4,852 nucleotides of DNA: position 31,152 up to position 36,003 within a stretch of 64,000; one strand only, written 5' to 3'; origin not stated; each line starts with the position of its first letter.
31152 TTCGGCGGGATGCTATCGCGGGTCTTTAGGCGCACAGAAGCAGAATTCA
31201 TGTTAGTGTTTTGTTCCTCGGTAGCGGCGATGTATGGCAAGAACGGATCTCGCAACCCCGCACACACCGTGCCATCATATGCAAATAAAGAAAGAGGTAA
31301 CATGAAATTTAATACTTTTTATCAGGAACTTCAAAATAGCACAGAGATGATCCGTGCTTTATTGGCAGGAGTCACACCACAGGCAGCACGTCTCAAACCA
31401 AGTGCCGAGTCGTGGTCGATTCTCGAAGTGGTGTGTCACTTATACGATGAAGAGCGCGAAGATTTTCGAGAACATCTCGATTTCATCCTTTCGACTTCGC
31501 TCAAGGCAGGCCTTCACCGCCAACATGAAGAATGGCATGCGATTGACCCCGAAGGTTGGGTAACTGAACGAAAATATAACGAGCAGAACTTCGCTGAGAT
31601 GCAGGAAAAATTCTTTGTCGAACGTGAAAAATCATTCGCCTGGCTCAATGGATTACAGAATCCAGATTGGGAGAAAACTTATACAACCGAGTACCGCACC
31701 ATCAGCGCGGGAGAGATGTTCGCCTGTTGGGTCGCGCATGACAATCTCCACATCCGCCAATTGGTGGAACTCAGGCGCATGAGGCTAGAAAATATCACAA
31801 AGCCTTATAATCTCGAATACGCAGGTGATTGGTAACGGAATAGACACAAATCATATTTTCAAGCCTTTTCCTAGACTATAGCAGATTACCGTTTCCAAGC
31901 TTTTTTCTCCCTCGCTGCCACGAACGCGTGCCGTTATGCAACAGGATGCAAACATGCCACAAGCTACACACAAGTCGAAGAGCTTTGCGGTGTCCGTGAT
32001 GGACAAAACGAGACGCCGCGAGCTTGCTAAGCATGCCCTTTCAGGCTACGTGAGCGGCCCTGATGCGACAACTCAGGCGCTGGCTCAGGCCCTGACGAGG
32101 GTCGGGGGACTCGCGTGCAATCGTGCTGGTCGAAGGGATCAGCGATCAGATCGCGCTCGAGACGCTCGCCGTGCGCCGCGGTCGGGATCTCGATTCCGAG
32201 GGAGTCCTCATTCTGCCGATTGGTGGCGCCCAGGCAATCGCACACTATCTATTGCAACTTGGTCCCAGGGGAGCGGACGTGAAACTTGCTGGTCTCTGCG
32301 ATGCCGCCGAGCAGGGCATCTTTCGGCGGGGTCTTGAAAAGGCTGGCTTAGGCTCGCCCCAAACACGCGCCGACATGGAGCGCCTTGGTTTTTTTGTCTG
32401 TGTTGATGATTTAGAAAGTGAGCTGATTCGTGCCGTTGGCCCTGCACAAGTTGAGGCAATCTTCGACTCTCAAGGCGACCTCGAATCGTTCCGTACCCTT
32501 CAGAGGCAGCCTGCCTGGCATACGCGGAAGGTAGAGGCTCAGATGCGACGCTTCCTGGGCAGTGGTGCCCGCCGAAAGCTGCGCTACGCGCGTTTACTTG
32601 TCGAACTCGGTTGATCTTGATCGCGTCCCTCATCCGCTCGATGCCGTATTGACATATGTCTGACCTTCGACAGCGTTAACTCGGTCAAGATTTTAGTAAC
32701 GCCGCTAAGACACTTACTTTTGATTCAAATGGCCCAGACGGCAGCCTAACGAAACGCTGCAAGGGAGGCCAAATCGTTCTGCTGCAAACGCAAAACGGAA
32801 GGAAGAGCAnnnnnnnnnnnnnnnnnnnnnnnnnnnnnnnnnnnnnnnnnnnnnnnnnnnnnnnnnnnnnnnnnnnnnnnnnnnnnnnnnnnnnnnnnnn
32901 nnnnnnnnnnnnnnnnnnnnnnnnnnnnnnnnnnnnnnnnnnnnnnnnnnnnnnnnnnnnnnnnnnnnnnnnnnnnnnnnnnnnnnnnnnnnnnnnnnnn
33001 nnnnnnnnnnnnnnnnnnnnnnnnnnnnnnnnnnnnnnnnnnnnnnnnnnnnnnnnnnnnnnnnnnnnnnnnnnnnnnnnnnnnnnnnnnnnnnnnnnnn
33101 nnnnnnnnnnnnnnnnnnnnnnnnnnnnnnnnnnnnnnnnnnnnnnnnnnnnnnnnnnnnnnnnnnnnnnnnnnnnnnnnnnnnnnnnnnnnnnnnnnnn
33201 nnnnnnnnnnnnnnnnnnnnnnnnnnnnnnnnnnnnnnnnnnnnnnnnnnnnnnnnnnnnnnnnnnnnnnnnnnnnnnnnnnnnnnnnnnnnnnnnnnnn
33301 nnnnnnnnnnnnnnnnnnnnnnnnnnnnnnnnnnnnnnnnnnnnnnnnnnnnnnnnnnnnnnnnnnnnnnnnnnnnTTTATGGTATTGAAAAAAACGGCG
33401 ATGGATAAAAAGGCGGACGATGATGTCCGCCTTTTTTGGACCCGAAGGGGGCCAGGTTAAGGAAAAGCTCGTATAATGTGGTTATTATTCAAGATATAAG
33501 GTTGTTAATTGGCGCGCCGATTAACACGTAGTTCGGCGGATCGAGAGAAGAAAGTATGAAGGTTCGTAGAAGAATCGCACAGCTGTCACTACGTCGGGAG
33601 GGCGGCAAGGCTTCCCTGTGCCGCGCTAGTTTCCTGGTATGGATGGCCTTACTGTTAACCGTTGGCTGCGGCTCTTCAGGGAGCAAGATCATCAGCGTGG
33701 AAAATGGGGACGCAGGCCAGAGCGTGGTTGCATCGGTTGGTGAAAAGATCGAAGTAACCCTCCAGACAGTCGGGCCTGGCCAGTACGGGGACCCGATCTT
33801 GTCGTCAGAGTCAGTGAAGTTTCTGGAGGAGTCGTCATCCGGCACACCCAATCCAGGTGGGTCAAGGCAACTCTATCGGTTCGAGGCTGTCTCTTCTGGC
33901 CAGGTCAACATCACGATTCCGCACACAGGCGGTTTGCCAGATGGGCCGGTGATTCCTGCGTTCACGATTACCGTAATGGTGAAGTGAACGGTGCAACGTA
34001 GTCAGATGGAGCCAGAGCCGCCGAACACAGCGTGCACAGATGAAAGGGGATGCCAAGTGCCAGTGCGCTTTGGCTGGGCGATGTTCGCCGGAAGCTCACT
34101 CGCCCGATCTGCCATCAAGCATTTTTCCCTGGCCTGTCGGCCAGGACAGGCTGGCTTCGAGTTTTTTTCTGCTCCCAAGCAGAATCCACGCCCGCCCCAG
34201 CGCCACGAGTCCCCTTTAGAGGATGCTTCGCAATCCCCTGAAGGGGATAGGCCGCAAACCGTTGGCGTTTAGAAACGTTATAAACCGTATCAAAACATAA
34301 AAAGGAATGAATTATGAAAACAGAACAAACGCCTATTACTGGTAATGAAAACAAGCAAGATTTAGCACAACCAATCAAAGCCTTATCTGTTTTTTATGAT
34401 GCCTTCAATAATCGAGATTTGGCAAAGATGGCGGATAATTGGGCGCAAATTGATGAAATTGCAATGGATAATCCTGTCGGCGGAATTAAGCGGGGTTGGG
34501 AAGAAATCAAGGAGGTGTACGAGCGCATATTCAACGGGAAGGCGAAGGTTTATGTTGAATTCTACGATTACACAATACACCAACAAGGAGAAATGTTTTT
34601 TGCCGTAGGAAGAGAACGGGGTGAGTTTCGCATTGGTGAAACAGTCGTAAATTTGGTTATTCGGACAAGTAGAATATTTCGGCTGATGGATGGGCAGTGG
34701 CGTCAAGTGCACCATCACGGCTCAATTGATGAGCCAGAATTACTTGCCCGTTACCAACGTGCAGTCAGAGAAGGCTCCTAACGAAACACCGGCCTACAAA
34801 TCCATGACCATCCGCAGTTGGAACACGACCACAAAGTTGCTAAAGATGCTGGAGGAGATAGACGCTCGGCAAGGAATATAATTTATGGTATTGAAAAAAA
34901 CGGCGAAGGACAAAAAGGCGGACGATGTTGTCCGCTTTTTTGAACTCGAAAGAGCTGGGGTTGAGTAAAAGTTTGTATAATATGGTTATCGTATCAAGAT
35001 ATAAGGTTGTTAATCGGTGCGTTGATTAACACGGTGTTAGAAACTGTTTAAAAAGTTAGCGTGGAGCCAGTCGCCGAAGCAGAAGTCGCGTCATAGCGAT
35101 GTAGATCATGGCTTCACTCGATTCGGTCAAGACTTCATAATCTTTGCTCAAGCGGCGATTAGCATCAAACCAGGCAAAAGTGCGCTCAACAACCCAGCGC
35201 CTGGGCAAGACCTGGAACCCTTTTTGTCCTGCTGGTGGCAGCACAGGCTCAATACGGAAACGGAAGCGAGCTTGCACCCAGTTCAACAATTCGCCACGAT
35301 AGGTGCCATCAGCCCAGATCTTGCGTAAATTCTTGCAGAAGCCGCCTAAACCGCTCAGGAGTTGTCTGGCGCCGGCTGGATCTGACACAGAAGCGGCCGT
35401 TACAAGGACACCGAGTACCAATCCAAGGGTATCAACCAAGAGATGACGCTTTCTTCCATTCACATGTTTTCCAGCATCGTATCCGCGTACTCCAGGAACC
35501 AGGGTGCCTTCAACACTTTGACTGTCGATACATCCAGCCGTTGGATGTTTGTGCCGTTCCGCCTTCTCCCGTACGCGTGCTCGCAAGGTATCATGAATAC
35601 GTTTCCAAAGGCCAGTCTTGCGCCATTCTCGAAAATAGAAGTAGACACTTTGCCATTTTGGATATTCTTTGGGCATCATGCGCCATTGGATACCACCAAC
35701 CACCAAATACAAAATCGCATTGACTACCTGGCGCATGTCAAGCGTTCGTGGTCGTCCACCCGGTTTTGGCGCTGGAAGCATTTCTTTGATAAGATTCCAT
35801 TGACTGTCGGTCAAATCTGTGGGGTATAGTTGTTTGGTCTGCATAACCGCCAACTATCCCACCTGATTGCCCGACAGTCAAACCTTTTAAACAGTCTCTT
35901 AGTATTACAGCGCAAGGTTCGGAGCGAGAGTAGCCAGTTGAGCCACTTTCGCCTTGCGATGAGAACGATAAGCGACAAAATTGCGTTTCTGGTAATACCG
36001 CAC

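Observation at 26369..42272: Integron-type gene-cassette array with no integrase in the window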

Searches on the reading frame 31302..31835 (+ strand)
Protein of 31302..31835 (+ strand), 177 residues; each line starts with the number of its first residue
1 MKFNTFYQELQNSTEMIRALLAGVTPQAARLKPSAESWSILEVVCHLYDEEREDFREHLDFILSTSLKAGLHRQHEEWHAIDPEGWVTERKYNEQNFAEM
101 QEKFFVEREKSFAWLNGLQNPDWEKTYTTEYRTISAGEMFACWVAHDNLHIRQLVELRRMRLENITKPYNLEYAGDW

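Call 9: search_protein_families(library=pfam, max_evalue=0.01, proteins=[window:31302-31835:+])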
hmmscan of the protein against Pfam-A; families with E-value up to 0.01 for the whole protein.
window:31302-31835:+ (177 aa): 2 families
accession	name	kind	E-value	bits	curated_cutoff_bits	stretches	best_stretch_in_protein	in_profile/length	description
PF12867.12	DinB_2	-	5.3e-13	50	24.8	1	10-154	2-128/128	DinB superfamily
PF04978.18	MST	-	0.0025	18.7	27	1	10-82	6-78/149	Mycothiol-S-transferase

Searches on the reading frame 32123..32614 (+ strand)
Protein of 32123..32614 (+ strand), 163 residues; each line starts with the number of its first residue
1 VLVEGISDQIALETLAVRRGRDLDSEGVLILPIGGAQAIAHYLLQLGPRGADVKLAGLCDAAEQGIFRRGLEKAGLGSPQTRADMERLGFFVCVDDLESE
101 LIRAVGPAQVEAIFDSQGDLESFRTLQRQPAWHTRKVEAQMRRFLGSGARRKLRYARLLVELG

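Call 9: search_protein_families(library=pfam, max_evalue=0.01, proteins=[window:32123-32614:+])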
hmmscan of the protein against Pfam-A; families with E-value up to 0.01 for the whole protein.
window:32123-32614:+ (163 aa): 1 family
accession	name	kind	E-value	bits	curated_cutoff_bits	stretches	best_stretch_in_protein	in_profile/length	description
PF20469.4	OLD-like_TOPRIM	-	3.7e-07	31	23.2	1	2-43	8-50/67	Overcoming lysogenization defect protein-like, TOPRIM domain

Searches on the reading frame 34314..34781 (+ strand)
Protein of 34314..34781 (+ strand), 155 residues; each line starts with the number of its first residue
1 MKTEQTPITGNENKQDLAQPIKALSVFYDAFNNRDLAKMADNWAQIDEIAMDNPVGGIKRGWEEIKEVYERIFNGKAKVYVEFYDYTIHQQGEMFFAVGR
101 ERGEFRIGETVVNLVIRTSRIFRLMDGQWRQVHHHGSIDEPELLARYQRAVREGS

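Call 9: search_protein_families(library=pfam, max_evalue=0.01, proteins=[window:34314-34781:+])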
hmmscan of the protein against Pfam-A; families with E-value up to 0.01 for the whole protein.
window:34314-34781:+ (155 aa): 3 families
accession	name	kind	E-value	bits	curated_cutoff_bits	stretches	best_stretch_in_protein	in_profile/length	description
PF13474.12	SnoaL_3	-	1e-14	55.4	22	1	24-138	5-118/121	SnoaL-like domain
PF12680.13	SnoaL_2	-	9e-07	29.9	27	1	27-131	4-101/102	SnoaL-like domain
PF14534.12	DUF4440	-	2.6e-05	25.1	25.2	1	27-130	8-106/107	Domain of unknown function (DUF4440)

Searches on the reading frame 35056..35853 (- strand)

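Call 8: search_protein_families(library=pfam, max_evalue=0.01, proteins=[window:35056-35853:-])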
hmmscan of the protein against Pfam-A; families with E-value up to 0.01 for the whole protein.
window:35056-35853:- (265 aa): 3 families
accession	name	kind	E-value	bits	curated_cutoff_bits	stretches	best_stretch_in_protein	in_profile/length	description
PF13340.11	DUF4096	-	2.1e-30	105.2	34.3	1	14-87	1-76/76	Putative transposase of IS4/5 family (DUF4096)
PF01609.27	DDE_Tnp_1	-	1.2e-23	84.4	23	1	104-257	4-199/200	Transposase DDE domain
PF13586.12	DDE_Tnp_1_2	-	3.6e-14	53.4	29.2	1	179-259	1-85/86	Transposase DDE domain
